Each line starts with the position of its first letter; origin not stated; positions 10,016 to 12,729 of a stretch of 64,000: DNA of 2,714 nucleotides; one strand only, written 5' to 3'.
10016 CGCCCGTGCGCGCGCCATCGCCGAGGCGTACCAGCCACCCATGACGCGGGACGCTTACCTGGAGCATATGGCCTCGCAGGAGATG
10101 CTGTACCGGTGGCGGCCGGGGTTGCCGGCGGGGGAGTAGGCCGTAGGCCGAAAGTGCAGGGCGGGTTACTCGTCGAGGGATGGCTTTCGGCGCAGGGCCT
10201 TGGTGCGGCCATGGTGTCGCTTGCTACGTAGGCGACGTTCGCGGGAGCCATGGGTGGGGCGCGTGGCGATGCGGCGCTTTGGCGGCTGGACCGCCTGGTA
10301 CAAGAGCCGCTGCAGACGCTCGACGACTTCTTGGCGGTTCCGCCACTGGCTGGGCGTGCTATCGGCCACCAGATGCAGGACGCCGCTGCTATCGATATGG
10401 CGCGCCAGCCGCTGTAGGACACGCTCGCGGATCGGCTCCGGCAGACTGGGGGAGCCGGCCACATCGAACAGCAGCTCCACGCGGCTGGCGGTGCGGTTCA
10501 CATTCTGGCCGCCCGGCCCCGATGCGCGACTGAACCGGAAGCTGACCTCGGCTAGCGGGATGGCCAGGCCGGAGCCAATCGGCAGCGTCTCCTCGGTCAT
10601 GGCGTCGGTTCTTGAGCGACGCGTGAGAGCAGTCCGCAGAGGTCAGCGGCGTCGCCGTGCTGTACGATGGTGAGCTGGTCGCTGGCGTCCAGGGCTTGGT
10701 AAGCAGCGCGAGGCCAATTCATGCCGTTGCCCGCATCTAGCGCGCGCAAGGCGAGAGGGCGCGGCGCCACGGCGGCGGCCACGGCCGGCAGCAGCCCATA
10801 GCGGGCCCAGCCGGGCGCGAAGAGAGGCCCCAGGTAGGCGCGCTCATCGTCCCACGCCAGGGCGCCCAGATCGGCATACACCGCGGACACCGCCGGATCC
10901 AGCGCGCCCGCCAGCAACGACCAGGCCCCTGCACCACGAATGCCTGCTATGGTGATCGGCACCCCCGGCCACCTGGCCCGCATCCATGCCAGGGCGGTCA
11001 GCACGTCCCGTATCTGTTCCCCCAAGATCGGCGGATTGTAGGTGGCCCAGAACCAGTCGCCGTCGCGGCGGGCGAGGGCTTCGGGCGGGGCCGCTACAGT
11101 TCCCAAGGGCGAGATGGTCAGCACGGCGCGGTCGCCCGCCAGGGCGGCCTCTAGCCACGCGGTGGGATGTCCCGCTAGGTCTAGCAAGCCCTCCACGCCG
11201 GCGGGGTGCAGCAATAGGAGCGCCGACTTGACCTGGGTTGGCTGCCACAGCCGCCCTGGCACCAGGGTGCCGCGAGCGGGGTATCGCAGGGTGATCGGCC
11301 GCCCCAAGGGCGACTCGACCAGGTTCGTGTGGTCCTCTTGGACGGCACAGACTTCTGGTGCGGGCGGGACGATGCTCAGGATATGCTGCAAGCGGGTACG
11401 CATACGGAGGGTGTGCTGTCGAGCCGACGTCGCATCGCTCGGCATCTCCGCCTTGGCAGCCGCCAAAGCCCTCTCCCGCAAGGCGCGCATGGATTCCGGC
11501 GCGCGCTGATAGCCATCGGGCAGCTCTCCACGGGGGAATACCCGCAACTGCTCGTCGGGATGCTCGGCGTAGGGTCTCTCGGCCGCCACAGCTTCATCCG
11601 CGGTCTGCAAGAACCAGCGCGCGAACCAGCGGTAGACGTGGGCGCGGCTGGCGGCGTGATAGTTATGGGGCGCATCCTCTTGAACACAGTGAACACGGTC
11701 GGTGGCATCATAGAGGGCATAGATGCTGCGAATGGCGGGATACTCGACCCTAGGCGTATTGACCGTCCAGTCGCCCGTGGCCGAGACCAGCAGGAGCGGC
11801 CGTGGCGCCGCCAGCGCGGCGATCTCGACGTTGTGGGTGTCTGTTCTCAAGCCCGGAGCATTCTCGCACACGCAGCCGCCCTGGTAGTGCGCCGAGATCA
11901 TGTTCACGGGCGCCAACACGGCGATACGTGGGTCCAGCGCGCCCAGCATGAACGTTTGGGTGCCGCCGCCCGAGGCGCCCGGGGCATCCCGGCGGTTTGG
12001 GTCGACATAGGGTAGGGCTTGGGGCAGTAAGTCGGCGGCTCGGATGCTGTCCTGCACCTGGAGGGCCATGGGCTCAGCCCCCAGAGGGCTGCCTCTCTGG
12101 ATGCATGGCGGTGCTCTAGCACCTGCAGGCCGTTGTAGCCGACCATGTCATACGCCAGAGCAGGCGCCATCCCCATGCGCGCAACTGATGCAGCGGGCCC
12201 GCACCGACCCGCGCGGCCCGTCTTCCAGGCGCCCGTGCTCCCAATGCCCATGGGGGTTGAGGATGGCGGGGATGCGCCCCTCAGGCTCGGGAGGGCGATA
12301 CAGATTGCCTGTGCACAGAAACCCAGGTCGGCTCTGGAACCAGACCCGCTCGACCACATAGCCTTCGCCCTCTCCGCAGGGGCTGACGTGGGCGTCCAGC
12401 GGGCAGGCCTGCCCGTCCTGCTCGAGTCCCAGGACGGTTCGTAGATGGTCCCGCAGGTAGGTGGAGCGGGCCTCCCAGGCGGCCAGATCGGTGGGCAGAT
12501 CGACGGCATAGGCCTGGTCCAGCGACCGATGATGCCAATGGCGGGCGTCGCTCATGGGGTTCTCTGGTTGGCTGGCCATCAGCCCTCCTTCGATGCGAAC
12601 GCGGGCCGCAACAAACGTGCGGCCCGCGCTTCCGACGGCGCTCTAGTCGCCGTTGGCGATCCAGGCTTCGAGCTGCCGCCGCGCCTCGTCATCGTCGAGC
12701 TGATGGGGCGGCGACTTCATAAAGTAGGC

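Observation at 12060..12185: Alpha/beta-hydrolase gene broken by two apparent compensating frameshifts (or an in-frame TGA) within about 110 nt.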

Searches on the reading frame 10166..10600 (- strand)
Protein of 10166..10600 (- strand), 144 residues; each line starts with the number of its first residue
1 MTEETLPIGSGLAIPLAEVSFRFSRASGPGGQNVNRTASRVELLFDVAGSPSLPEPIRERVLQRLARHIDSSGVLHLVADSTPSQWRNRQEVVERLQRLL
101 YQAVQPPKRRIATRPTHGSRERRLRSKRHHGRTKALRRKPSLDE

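Call 30: search_protein_families(library=ncbifam, proteins=[window:10166-10600:-], max_evalue=0.01)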
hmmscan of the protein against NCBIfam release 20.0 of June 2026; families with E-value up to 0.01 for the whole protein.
window:10166-10600:- (144 aa): 6 families
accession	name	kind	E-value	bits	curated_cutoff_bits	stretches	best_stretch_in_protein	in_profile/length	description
NF006718.0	PRK09256.1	equivalog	2e-45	153.9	100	1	6-141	4-138/140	alternative ribosome rescue aminoacyl-tRNA hydrolase ArfB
TIGR03072.1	release_prfH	equivalog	6.8e-06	25.7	166.65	1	18-43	107-132/200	peptide chain release factor H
TIGR00020.2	prfB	exception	8e-06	25.1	370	1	13-102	223-287/353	peptide chain release factor 2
NF001859.2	PRK00591.1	equivalog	4.8e-05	22.6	400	1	14-47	211-244/347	peptide chain release factor 1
TIGR01214.1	rmlD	equivalog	0.001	18.2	224.05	1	36-128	168-262/285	dTDP-4-dehydrorhamnose reductase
TIGR00019.1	prfA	equivalog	0.0018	17.2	423.25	1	17-43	222-248/361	peptide chain release factor 1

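Call 31: find_encoding_contigs(protein=window:10166-10600:-, flank=4000, max_places=10)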
Protein window:10166-10600:- (144 aa): no gene with exactly this product is on record in the collection.

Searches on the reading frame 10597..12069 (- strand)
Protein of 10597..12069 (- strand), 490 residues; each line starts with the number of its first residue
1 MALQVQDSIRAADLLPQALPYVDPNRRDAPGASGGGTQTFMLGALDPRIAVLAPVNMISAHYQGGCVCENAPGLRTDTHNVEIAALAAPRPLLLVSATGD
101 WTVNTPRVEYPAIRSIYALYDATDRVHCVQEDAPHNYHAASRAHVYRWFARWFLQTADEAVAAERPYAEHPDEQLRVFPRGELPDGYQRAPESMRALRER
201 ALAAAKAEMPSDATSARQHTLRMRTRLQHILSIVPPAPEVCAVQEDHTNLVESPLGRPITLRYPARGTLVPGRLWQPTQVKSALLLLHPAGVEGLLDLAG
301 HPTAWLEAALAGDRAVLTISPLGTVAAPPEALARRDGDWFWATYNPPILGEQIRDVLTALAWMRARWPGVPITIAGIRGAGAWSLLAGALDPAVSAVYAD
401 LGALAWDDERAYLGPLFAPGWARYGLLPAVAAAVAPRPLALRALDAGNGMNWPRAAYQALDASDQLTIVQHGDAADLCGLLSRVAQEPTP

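Call 6: search_protein_families(library=pfam, proteins=[window:10597-12069:-], max_evalue=1)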
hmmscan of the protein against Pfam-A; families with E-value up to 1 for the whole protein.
window:10597-12069:- (490 aa): 2 families
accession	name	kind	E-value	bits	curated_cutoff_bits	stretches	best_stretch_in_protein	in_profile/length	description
PF22244.2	GCE_fung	-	0.00055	20.3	27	1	70-106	181-215/231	Glucuronyl esterase, fungi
PF05448.18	AXE1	-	0.017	14.4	21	1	7-58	159-209/321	Acetyl xylan esterase (AXE1)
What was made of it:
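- On Pfam AXE1 (PF05448) / GCE_fung (PF22244): Call 6: the 490-aa ORF scores 14.4 bits against a cut-off of 21 (AXE1), and 20.3 against 27 (GCE_fung).
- Tried and rejected: Only sub-threshold AXE1 and GCE_fung hits (call 6).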

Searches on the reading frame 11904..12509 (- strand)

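Call 6: search_protein_families(library=pfam, proteins=[window:11904-12509:-], max_evalue=1)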
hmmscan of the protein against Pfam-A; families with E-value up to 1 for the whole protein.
window:11904-12509:- (201 aa): 0 families

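Call 30: search_protein_families(library=ncbifam, proteins=[P0121], max_evalue=0.01)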
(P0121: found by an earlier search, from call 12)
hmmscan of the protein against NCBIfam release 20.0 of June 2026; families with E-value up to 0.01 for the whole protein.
P0121 (660 aa): 1 family
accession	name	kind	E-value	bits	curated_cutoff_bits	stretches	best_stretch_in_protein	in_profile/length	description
NF053518.1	DipepPtdsDpp5Prph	equivalog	0.0015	17.1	900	1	177-213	488-524/655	dipeptidyl-peptidase Dpp5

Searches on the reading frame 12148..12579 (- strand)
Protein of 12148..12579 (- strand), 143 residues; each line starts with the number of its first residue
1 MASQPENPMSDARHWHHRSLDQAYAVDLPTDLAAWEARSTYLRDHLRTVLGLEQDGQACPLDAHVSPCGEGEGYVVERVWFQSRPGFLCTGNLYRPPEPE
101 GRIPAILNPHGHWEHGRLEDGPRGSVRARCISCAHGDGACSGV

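Call 6: search_protein_families(library=pfam, proteins=[window:12148-12579:-], max_evalue=1)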
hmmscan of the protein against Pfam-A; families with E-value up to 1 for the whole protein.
window:12148-12579:- (143 aa): 0 families

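Call 12: list_cluster_members(proteins=[P0002, window:12151-12579:-, window:11907-12509:-])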
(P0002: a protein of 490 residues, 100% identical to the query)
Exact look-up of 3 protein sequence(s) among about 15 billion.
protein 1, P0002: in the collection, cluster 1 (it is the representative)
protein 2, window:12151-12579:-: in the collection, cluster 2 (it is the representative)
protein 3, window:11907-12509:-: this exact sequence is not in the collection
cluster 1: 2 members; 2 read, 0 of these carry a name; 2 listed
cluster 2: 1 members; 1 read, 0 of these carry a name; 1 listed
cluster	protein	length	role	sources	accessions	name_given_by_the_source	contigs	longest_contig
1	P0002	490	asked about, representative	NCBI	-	-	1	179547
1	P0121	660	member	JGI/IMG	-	-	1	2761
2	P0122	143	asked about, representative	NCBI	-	-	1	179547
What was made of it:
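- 12148..12579 (-): N-terminal ORF of 143 aa. It is correct up to Ile131, then reads out of register (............) and stops at TGA 12148-12150. Deposited as a separate protein, P0122 (call 12).
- The only cluster mate of the 490-aa fragment is the intact P0121 (call 12). The sequence is in the public record, and both fragments were called as proteins from it (call 12). Only one assembly shows it (call 12).
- Tried and rejected: The 90%-identity clusters hold only P0121 besides the window's own fragments (call 12).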

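Call 14: find_encoding_contigs(protein=P0121, flank=3000, max_places=4)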
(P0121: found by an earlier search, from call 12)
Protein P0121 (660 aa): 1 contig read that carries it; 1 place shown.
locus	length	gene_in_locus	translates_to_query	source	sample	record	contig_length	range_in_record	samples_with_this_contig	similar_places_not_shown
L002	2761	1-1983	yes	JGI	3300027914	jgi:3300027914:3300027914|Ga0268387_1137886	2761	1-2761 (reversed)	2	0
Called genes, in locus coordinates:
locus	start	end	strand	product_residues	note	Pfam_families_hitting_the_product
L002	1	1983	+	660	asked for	PF05448:AXE1 (weak), PF22244:GCE_fung (faint)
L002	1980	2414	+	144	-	PF00472:RF-1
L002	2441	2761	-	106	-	?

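Call 17: find_related_loci(query=P0121, collection=genome_contigs, flank=10000)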
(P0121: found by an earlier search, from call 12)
Query P0121 (660 aa) in genome_contigs; peptide patterns used: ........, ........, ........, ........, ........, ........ (x = any residue, [..] = any of these).
600 stretches matched a pattern (row limit reached: there are more); 579 encode a relative of the query (tblastn E <= 1e-3); the best 80 are kept; 80 distinct loci.
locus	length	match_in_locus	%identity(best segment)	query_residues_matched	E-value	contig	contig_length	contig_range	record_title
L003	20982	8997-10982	86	1-660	0e+0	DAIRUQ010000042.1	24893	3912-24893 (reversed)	MAG TPA_asm: Chloroflexota bacterium isolate CTOTU19826 NODE_1842_length_24893_cov_6.698365, whole genome shotgun sequen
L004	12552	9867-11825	74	10-660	0e+0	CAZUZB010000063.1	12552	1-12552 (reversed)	MAG TPA_asm: uncultured Anaerolineales bacterium isolate SRP241326_co4_227 genome assembly, contig: NODE_6352_length_125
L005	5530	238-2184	65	8-654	0e+0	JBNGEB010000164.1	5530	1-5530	MAG: Anaerolineae bacterium isolate E05-057 bin20.fa-164, whole genome shotgun sequence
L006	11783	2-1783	53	45-638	0e+0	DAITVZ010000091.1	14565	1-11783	MAG TPA_asm: Chloroflexota bacterium isolate CTOTU19863 NODE_3338_length_14565_cov_7.881875, whole genome shotgun sequen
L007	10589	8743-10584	50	8-627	9e-170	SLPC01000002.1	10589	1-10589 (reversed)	MAG: Anaerolineae bacterium isolate CSSed165cm_48 CSSed16-5cm-23556, whole genome shotgun sequence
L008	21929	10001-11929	46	1-647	3e-150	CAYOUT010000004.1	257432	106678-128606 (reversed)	MAG TPA_asm: uncultured Anaerolineales bacterium isolate binchicken_co39_95 genome assembly, contig: NODE_20_length_2574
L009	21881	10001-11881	45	11-641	5e-150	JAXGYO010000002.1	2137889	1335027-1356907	MAG: Anaerolineae bacterium isolate AnMBR.bin515 bin515_2, whole genome shotgun sequence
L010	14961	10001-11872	45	11-638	7e-148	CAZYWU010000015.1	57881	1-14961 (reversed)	MAG TPA_asm: uncultured Anaerolineales bacterium isolate binchicken_co27_473 genome assembly, contig: NODE_892_length_57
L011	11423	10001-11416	54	8-472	9e-146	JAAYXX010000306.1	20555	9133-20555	MAG: Chloroflexota bacterium isolate AS06rmzACSIP_190 340412_AS06, whole genome shotgun sequence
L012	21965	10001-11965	40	5-657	3e-145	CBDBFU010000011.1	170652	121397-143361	MAG: Candidatus Poribacteria bacterium isolate 0db8f60b-b66d-466f-879a-884326031337 genome assembly, contig: contig_11,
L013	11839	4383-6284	43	8-638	8e-145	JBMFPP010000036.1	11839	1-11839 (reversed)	MAG: Armatimonadota bacterium isolate KM4338-66 NODE_3035_length_11839_cov_3.771640, whole genome shotgun sequence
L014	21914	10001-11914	40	5-638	2e-144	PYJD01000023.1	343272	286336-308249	MAG: Candidatus Poribacteria bacterium isolate MSPOR6 Ga0207211_123, whole genome shotgun sequence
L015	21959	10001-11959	40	5-655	5e-144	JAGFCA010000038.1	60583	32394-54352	MAG: Candidatus Poribacteria bacterium isolate SB0202 contig_4868, whole genome shotgun sequence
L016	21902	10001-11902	44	1-629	9e-144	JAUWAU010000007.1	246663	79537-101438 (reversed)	MAG: Armatimonadota bacterium isolate CSMAG_1302 CSMAG_1302_k141_103952_length_246663_cov_29.5376, whole genome shotgun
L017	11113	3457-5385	43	8-646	1e-143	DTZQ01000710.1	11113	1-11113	MAG TPA_asm: Armatimonadota bacterium isolate UWMA-0252 k99_981619, whole genome shotgun sequence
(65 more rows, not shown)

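Call 18: find_related_loci(query=P0121, collection=metagenome_contigs, flank=10000)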
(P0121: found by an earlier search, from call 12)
Query P0121 (660 aa) in metagenome_contigs; peptide patterns used: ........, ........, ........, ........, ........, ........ (x = any residue, [..] = any of these).
600 stretches matched a pattern (row limit reached: there are more); 585 encode a relative of the query (tblastn E <= 1e-3); the best 80 are kept; 80 distinct loci.
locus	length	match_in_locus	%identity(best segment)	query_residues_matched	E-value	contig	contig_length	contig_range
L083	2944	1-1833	75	54-660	0e+0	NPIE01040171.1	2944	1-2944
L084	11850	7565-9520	65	8-657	0e+0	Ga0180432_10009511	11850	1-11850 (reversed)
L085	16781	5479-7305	53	32-636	0e+0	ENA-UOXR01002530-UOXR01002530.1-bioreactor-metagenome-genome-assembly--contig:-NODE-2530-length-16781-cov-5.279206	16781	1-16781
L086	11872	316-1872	53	120-638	3e-157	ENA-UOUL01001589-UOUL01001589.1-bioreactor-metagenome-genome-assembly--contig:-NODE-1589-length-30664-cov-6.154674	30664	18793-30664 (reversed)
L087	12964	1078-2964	44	8-641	2e-153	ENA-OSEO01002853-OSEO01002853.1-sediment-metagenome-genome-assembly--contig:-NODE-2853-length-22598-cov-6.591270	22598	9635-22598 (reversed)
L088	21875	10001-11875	44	8-629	9e-153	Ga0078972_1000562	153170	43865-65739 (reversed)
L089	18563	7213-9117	44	7-638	5e-150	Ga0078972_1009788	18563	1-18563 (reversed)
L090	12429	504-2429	43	10-646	4e-144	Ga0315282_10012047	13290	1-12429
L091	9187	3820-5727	41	8-638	5e-144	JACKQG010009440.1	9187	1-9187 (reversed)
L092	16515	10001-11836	43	35-641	9e-141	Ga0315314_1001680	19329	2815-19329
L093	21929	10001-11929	41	8-646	3e-140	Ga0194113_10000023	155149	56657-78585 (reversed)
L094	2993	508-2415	43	5-637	1e-143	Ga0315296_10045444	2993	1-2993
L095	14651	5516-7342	41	35-646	8e-135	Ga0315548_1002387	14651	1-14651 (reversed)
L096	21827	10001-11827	41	35-646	8e-135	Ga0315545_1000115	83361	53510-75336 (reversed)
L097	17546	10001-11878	42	8-629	1e-134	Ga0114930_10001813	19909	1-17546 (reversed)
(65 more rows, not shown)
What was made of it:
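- Tried and rejected: Scans of genome_contigs and metagenome_contigs gave nothing closer than 86% and 75% (calls 17, 18).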

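Call 29: search_solved_structures(query=P0121, max_evalue=0.01, show_alignments=1)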
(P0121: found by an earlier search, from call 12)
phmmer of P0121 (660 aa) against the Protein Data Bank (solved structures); distinct sequences matched with E-value up to 0.01: 7.
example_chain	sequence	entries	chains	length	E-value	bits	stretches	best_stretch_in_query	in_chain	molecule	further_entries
6goc_A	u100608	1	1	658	2.6e-46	161.5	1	23-382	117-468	DUF3826 domain-containing protein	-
6fkx_B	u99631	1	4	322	1.1e-05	27.2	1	77-227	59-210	Acetyl xylan esterase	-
6fkx_C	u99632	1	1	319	1.2e-05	27.2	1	77-227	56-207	Acetyl xylan esterase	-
6fkx_A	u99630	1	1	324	1.2e-05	27.1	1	77-227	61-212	Acetyl xylan esterase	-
6agq_A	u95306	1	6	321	0.0052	18.4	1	101-234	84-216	acetyl xylan esterase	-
1ods_A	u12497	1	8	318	0.0078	17.8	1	71-220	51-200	CEPHALOSPORIN C DEACETYLASE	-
1l7a_A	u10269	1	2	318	0.0091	17.6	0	71-220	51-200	Cephalosporin C deacetylase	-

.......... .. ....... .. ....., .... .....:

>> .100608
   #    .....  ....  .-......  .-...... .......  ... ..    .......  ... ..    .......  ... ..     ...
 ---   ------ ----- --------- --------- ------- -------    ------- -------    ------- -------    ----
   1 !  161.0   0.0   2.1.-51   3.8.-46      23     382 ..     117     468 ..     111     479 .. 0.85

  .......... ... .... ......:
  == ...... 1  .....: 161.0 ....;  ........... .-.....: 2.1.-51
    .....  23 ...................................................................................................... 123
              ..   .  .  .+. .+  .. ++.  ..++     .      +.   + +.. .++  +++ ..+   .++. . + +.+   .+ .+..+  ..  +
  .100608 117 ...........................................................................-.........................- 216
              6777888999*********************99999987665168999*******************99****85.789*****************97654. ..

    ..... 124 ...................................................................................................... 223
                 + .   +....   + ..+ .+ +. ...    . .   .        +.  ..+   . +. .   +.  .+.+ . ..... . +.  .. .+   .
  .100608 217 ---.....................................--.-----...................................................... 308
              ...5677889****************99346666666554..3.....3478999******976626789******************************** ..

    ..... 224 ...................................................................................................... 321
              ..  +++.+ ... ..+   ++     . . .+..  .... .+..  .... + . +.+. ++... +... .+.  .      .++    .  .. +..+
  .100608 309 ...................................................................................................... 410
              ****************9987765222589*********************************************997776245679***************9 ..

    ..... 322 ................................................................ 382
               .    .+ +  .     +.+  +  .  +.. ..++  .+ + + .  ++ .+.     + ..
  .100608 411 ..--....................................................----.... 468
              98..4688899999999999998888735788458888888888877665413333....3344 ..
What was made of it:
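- On BT1017-like serine carbohydrate esterase (PDB 6GOC family): Call 29: P0121 residues 23-382 align with 6GOC residues 117-468, E = 2.6e-46. Call 29 aligns SATGDW with SDGGDW and APHNY with EKHDF.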

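Call 30: search_protein_families(library=ncbifam, proteins=[P0121], max_evalue=0.01)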
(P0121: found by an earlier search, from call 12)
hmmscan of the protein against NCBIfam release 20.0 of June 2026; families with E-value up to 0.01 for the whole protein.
P0121 (660 aa): 1 family
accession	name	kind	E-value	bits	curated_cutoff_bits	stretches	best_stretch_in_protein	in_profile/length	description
NF053518.1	DipepPtdsDpp5Prph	equivalog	0.0015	17.1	900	1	177-213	488-524/655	dipeptidyl-peptidase Dpp5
